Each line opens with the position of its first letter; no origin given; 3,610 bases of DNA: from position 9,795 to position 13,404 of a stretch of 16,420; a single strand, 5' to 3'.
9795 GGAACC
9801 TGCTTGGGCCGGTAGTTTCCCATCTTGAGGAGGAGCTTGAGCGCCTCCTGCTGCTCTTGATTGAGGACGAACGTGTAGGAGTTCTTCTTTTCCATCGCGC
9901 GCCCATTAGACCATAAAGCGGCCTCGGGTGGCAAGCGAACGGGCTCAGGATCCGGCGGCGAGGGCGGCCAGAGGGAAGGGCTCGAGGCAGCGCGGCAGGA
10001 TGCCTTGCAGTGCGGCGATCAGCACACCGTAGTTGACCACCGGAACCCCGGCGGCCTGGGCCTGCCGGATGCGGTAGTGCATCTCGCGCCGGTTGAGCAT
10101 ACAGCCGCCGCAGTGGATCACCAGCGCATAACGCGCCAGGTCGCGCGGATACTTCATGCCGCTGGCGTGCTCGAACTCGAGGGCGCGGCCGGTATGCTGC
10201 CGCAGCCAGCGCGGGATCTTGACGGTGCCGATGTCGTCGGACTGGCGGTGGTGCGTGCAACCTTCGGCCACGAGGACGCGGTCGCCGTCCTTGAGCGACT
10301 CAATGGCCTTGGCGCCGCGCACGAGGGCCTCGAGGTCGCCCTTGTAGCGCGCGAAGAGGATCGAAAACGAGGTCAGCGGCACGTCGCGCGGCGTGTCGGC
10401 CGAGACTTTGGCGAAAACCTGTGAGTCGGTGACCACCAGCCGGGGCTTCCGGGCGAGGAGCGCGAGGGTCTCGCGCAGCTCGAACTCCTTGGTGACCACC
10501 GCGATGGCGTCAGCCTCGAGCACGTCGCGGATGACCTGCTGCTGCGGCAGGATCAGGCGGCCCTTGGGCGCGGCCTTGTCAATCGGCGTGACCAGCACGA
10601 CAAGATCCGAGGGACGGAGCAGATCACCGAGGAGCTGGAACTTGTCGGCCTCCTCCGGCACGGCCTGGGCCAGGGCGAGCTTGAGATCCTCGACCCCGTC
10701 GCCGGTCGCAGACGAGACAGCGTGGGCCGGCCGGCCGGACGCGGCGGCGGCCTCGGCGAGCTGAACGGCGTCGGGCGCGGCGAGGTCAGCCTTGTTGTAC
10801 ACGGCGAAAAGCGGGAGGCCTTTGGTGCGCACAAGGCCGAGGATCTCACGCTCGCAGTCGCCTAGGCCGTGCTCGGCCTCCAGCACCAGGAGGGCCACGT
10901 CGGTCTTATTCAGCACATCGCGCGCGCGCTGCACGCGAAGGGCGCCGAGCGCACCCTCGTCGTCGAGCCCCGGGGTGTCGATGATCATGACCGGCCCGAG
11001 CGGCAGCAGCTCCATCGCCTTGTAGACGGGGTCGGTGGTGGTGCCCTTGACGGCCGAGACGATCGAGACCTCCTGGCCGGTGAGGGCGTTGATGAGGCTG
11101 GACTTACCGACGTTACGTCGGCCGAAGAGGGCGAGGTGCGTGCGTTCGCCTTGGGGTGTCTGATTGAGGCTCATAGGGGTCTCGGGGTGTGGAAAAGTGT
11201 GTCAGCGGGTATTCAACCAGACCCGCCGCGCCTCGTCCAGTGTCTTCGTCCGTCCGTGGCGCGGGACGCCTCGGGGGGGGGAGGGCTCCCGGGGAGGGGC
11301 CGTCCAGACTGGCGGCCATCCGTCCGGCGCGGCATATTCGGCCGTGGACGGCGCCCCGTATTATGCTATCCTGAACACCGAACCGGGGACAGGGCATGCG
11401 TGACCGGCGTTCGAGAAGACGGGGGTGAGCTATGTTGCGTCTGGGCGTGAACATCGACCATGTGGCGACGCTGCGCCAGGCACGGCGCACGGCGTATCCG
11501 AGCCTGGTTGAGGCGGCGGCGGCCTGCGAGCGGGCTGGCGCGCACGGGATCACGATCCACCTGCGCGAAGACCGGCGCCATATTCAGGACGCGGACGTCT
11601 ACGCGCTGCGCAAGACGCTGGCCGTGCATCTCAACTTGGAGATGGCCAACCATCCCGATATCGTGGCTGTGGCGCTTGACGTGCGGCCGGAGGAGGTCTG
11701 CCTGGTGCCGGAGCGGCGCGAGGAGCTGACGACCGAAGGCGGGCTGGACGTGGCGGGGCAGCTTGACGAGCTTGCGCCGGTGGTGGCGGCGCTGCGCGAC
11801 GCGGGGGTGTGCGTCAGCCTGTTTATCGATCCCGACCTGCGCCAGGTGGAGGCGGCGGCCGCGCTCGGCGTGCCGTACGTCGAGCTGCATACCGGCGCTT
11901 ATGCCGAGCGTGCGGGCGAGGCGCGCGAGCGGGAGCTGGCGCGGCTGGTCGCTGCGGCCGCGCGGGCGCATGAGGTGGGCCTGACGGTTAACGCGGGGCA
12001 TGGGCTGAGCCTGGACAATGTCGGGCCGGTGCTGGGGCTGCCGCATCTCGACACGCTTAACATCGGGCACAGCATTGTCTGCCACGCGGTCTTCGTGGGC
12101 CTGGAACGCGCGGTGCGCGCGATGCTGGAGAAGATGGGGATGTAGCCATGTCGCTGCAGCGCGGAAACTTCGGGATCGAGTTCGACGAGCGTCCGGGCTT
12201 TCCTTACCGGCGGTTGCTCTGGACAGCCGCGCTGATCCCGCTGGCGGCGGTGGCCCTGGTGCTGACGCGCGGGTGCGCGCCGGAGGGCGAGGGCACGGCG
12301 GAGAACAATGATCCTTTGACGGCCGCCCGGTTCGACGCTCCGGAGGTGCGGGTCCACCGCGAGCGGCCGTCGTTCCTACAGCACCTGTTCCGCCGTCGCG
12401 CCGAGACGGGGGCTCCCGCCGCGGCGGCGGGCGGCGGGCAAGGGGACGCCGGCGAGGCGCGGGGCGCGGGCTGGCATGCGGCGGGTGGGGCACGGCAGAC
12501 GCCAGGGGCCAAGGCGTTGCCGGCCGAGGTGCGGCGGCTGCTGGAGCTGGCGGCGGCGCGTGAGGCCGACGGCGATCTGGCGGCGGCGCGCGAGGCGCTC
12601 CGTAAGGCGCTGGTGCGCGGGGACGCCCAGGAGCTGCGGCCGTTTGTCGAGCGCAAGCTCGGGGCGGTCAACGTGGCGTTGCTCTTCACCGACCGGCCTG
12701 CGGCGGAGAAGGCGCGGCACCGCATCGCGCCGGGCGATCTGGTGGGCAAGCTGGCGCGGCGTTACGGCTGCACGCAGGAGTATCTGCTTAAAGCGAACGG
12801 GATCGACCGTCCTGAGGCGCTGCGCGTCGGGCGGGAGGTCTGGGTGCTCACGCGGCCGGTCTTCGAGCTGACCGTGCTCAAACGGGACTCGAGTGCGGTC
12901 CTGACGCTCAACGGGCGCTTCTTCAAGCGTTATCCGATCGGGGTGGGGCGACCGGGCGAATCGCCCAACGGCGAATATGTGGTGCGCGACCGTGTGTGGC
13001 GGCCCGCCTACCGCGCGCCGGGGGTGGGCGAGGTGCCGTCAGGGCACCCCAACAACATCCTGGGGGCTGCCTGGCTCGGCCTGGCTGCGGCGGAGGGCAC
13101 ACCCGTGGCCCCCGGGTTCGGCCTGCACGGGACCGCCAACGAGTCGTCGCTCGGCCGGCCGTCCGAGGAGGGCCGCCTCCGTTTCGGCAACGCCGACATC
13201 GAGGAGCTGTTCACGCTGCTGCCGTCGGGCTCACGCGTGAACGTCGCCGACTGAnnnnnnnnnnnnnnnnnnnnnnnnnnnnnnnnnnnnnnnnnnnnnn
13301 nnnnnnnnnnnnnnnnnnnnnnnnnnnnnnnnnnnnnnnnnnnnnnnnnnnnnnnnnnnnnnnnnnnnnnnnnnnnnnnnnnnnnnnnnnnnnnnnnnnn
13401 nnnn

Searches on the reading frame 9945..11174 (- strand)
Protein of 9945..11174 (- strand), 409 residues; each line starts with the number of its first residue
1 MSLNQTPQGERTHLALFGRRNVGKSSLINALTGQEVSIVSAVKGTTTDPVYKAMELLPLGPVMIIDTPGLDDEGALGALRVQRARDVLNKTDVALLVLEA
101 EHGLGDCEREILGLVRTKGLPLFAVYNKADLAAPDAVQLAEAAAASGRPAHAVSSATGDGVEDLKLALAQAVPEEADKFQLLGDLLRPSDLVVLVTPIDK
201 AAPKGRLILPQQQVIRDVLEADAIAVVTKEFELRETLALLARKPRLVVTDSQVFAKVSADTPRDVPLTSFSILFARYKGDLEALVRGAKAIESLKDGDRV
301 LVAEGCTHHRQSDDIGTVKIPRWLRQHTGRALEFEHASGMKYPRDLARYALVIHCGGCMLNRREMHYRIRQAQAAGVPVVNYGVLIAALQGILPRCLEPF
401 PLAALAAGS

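Call 10: search_protein_families(library=pfam, proteins=[window:9945-11174:-], max_evalue=0.01)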
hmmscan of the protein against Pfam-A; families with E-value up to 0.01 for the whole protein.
window:9945-11174:- (409 aa): 9 families
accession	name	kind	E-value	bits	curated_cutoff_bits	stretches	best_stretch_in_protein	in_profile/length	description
PF18133.7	HydF_tetramer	-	1.8e-49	166.9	22.6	1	283-399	2-118/118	Hydrogen maturase F tetramerization domain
PF18128.7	HydF_dimer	-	7.3e-42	141.9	23.4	1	181-279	1-99/99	Hydrogen maturase F dimerization domain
PF01926.29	MMR_HSR1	-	5e-22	78.6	21.9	1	14-128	2-113/113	50S ribosome-binding GTPase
PF03193.22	RsgA_GTPase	-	1.7e-09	38.1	30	1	13-71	108-169/174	RsgA GTPase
PF00350.29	Dynamin_N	-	3.9e-09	37.2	27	1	15-45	2-32/168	Dynamin family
PF00009.33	GTP_EFTU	-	4.4e-07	30.1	26.5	1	63-173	72-187/188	Elongation factor Tu GTP binding domain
PF02421.24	FeoB_N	-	1e-06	28.8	27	1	13-102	2-90/156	Ferrous iron transport protein B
PF04548.22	AIG1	-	0.0012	18.7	27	1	14-77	3-66/212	AIG1 family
PF00549.24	Ligase_CoA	-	0.0085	16.7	24.5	0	77-117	35-75/128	CoA-ligase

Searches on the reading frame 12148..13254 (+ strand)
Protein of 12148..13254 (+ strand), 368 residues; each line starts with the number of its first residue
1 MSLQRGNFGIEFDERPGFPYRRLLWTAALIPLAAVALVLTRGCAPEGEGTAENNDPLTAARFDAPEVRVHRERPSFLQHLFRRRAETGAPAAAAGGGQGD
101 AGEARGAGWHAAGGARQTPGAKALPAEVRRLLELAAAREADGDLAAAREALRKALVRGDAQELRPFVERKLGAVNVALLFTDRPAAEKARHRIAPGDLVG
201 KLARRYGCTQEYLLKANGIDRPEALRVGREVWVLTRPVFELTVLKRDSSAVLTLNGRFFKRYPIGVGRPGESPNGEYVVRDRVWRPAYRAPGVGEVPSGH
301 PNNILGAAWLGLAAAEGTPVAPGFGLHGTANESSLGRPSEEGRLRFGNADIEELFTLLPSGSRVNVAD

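Call 10: search_protein_families(library=pfam, proteins=[window:12148-13254:+], max_evalue=0.01)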
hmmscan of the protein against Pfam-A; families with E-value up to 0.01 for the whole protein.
window:12148-13254:+ (368 aa): 2 families
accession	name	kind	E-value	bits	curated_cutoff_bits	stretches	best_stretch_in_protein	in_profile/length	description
PF01476.26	LysM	-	2.4e-07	31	20.9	1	191-233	1-42/43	LysM domain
PF03734.19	YkuD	-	1.7e-06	29.1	23.4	1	251-366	15-146/146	L,D-transpeptidase catalytic domain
